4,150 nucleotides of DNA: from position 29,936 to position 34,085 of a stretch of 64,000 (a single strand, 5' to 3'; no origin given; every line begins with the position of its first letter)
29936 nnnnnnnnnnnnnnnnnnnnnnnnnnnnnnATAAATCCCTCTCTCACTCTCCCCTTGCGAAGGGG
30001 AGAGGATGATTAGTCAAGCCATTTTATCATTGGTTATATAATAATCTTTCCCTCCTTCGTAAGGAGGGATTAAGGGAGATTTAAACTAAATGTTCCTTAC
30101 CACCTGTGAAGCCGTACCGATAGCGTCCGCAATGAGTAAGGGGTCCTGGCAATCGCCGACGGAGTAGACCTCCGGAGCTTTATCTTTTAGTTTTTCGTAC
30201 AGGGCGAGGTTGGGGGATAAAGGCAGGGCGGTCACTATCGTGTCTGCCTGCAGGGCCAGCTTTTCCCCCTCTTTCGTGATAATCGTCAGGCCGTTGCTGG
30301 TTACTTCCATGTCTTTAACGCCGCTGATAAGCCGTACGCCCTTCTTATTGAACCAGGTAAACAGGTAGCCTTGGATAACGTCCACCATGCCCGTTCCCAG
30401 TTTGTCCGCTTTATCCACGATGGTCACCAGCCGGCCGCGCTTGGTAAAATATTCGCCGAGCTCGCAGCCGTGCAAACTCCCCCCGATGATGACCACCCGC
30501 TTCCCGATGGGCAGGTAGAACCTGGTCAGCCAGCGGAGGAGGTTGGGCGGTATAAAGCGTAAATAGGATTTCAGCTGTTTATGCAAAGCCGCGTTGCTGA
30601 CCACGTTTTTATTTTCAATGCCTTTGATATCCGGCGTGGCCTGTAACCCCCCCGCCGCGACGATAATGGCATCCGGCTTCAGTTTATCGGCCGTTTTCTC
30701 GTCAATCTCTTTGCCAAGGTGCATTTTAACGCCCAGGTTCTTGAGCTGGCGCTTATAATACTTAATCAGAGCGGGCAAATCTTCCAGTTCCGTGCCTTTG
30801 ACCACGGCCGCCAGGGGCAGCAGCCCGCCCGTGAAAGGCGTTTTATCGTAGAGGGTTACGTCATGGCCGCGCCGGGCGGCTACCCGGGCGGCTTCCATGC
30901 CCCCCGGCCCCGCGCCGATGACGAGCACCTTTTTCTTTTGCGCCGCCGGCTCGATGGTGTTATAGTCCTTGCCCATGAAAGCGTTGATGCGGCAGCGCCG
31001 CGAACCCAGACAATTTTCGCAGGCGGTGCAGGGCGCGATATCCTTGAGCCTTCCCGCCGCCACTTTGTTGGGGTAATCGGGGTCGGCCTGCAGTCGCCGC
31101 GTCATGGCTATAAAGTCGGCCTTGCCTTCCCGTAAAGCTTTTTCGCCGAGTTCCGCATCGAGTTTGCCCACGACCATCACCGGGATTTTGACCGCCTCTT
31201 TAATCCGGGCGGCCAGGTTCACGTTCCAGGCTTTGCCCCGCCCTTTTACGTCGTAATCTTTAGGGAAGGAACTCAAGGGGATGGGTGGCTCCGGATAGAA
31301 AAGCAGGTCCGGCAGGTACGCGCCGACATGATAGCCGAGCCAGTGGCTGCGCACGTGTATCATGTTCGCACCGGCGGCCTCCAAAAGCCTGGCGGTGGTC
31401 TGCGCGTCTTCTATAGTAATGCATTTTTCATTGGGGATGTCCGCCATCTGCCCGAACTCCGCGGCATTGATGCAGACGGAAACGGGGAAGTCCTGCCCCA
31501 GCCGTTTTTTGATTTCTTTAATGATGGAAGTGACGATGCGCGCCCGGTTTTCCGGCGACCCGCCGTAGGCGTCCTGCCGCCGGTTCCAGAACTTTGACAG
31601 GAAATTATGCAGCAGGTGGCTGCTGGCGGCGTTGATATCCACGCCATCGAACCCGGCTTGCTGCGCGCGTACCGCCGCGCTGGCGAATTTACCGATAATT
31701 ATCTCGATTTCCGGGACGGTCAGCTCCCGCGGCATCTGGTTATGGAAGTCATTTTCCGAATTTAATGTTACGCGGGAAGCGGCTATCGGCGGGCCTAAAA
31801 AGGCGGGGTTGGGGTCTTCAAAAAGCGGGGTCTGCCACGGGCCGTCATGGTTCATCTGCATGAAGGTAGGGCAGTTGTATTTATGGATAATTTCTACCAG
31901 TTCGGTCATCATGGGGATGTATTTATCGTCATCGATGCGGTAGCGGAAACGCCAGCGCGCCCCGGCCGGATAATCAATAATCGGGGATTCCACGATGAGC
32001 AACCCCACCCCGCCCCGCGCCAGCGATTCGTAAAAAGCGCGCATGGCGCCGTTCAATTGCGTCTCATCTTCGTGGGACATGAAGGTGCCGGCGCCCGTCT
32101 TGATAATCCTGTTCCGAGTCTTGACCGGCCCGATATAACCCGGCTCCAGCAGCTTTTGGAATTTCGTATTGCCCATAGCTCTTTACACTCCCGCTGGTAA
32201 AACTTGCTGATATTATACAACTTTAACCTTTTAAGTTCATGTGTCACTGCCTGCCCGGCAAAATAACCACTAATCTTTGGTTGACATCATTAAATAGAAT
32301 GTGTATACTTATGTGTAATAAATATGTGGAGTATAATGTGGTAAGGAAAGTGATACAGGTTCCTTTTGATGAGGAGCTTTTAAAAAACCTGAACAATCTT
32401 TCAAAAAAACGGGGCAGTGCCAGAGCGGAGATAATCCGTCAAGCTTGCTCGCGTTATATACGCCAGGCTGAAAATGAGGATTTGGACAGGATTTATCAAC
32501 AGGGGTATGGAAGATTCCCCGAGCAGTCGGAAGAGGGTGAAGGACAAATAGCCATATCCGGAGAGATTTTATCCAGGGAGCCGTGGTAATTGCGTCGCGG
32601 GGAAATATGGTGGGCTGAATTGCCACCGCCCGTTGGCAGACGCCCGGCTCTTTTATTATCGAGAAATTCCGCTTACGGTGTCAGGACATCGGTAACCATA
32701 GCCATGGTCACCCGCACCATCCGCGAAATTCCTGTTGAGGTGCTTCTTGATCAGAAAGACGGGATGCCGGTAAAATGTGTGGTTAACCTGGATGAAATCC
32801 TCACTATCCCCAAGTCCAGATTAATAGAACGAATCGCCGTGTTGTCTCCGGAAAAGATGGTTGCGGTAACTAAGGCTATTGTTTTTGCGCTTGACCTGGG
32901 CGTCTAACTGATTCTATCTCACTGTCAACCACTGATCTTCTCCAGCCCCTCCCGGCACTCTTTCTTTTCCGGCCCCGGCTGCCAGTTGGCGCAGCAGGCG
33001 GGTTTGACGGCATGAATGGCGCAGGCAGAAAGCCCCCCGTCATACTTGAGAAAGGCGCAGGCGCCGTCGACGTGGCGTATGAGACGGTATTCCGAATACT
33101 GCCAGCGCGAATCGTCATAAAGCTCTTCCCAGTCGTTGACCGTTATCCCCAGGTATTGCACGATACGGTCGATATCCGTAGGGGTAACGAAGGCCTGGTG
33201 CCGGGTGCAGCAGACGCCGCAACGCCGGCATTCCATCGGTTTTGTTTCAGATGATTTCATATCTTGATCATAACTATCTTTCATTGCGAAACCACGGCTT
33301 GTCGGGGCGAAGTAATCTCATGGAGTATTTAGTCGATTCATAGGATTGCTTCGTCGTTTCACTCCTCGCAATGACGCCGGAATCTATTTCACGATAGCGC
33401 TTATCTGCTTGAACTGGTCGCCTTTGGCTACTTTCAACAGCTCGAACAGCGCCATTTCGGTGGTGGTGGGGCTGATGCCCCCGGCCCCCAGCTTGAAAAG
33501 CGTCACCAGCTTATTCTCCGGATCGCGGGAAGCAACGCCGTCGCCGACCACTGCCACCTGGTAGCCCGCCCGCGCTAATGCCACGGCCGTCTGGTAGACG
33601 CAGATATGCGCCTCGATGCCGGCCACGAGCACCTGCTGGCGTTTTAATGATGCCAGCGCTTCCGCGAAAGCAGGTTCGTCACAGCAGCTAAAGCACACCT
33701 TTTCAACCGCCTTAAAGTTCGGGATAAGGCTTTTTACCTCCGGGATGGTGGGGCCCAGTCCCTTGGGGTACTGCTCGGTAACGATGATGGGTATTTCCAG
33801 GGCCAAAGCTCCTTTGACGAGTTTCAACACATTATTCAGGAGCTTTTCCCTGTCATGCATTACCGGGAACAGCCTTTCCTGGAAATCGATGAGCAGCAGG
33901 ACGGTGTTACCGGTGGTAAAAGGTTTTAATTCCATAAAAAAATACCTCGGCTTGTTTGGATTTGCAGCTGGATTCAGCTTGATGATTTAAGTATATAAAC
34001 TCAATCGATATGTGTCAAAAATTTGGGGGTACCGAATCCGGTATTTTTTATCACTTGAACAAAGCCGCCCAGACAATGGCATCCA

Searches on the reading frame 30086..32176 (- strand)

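Call 3: search_protein_families(library=pfam, proteins=[window:30086-32176:-], max_evalue=0.01)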
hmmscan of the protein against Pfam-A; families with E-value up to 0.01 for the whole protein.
window:30086-32176:- (696 aa): 14 families
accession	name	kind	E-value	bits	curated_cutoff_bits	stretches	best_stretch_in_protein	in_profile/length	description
PF00724.26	Oxidored_FMN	-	7.4e-48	164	27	2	8-250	1-240/342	NADH:flavin oxidoreductase / NADH oxidase family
PF07992.20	Pyr_redox_2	-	2.4e-29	103.1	26.1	1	415-663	1-247/291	Pyridine nucleotide-disulphide oxidoreductase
PF00070.33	Pyr_redox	-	2.2e-16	60.6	22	2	560-629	1-70/82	Pyridine nucleotide-disulphide oxidoreductase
PF13450.12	NAD_binding_8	-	7.7e-11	42.5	21.9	1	419-453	1-35/68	NAD(P)-binding Rossmann-like domain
PF12831.13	FAD_oxidored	-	3.4e-09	36.9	27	1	417-458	2-43/416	FAD dependent oxidoreductase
PF01266.30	DAO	-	9.3e-08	32.4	27.9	1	416-450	1-35/353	FAD dependent oxidoreductase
PF03486.20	HI0933_like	-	2.2e-07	31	50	1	416-448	2-34/244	HI0933-like protein Rossmann domain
PF13738.12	Pyr_redox_3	-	3.1e-07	30.4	30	1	407-449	155-199/305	Pyridine nucleotide-disulphide oxidoreductase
PF00890.30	FAD_binding_2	-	2e-05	24.4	20.4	1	417-451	2-36/414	FAD binding domain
PF01262.27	AlaDh_PNT_C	-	3.5e-05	23.8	23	1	412-447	26-61/214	Alanine dehydrogenase/PNT, C-terminal domain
PF01134.28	GIDA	-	7.5e-05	22.4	22.1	1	416-445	1-30/391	Glucose inhibited division protein A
PF01494.25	FAD_binding_3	-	9.2e-05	22.3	22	0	416-446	3-33/349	FAD binding domain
PF02737.24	3HCDH_N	-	0.0016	18.8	22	0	416-446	1-31/180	3-hydroxyacyl-CoA dehydrogenase, NAD binding domain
PF13241.12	NAD_binding_7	-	0.0042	18.1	22.1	0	413-448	6-43/104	Putative NAD(P)-binding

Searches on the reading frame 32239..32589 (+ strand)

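Call 3: search_protein_families(library=pfam, proteins=[window:32239-32589:+], max_evalue=0.01)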
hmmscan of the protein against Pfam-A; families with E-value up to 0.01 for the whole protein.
window:32239-32589:+ (116 aa): 2 families
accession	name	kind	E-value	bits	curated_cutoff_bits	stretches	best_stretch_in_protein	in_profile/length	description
PF01402.27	RHH_1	-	3.7e-05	23.9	20.5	1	44-75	7-38/39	Ribbon-helix-helix protein, copG family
PF12651.13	RHH_3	-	0.00044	20.6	21.6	1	43-75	9-41/44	Ribbon-helix-helix domain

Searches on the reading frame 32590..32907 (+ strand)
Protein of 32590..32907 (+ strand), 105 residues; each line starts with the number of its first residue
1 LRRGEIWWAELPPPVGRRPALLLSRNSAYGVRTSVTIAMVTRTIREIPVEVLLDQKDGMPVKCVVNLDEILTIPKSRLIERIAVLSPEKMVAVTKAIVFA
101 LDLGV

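Call 3: search_protein_families(library=pfam, proteins=[window:32590-32907:+], max_evalue=0.01)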
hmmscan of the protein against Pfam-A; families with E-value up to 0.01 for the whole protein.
window:32590-32907:+ (105 aa): 1 family
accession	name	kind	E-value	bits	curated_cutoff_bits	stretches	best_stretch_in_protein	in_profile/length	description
PF02452.23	PemK_toxin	-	1.8e-17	64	23.1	1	2-97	1-105/109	PemK-like, MazF-like toxin of type II toxin-antitoxin system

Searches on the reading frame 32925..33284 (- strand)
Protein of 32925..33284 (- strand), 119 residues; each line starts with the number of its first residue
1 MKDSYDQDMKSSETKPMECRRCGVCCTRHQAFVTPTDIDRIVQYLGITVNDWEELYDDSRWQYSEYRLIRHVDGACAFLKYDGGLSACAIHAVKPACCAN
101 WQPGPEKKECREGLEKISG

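Call 3: search_protein_families(library=pfam, proteins=[window:32925-33284:-], max_evalue=0.01)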
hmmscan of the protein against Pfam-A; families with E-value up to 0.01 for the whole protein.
window:32925-33284:- (119 aa): 1 family
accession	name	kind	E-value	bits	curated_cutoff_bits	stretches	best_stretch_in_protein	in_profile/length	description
PF03692.20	CxxCxxCC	-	1.1e-09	39.3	23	1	18-100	1-68/85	Putative zinc- or iron-chelating domain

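Call 36: search_protein_families(library=ncbifam, proteins=[window:32925-33284:-], max_evalue=0.01)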
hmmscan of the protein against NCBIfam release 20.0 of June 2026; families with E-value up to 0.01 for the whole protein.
window:32925-33284:- (119 aa): 0 families

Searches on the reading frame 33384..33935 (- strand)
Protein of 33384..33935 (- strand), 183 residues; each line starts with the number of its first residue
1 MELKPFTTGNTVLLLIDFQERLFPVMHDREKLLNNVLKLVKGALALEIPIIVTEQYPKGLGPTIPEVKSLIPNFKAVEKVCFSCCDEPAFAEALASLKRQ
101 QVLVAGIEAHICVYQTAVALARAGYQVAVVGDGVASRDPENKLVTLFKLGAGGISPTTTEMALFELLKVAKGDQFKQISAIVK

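Call 3: search_protein_families(library=pfam, proteins=[window:33384-33935:-], max_evalue=0.01)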
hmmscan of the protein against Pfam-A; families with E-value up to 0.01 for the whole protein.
window:33384-33935:- (183 aa): 1 family
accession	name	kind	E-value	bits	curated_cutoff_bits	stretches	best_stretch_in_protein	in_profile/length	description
PF00857.26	Isochorismatase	-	8.5e-30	104.5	27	1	11-160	1-174/175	Isochorismatase domain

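Call 36: search_protein_families(library=ncbifam, proteins=[window:33384-33935:-], max_evalue=0.01)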
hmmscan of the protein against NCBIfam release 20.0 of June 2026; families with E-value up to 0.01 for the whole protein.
window:33384-33935:- (183 aa): 2 families
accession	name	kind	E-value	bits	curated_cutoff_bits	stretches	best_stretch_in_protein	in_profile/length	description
NF041461.1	C_hydro_YcaC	equivalog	3.4e-16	59.3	310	1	9-139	8-142/201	isochorismate family cysteine hydrolase YcaC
NF050097.1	BiurAmidohydBiuH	equivalog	0.0048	16.4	370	1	94-149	146-201/221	biuret amidohydrolase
